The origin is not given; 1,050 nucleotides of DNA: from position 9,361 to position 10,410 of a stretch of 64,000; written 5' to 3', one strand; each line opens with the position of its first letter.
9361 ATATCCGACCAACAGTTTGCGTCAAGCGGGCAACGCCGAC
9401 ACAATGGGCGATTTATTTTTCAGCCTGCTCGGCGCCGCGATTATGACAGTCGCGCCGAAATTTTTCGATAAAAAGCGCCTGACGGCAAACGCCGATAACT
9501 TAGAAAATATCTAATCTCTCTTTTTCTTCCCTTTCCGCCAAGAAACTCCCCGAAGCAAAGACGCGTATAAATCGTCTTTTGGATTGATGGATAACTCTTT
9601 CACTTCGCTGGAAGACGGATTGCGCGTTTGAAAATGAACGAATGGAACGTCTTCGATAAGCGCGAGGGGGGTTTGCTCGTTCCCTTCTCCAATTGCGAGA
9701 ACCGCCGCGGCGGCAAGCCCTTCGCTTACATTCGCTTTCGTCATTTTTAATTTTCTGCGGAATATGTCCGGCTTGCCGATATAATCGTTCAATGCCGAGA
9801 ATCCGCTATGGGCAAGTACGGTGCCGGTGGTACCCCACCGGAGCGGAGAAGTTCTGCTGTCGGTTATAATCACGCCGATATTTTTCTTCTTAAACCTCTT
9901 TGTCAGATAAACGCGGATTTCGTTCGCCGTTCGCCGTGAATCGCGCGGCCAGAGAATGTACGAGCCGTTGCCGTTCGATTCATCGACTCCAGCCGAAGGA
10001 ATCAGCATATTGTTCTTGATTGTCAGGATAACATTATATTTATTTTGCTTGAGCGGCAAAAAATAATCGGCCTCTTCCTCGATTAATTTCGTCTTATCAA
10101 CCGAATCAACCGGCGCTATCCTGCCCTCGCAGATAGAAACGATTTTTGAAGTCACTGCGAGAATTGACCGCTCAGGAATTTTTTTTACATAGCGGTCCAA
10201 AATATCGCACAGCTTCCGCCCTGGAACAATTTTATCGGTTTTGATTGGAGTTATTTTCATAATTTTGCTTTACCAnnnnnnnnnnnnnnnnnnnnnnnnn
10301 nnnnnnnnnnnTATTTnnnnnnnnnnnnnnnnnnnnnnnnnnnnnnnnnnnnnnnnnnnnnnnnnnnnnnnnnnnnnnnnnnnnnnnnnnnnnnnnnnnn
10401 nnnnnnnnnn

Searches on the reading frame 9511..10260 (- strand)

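Call 13: search_protein_families(library=pfam, proteins=[window:9511-10260:-])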
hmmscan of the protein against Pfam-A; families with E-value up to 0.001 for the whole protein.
window:9511-10260:- (249 aa): 1 family
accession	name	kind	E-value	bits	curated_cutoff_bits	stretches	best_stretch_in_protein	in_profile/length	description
PF01996.21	F420_ligase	-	1.2e-34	120.2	25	1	6-203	2-217/218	F420-0:Gamma-glutamyl ligase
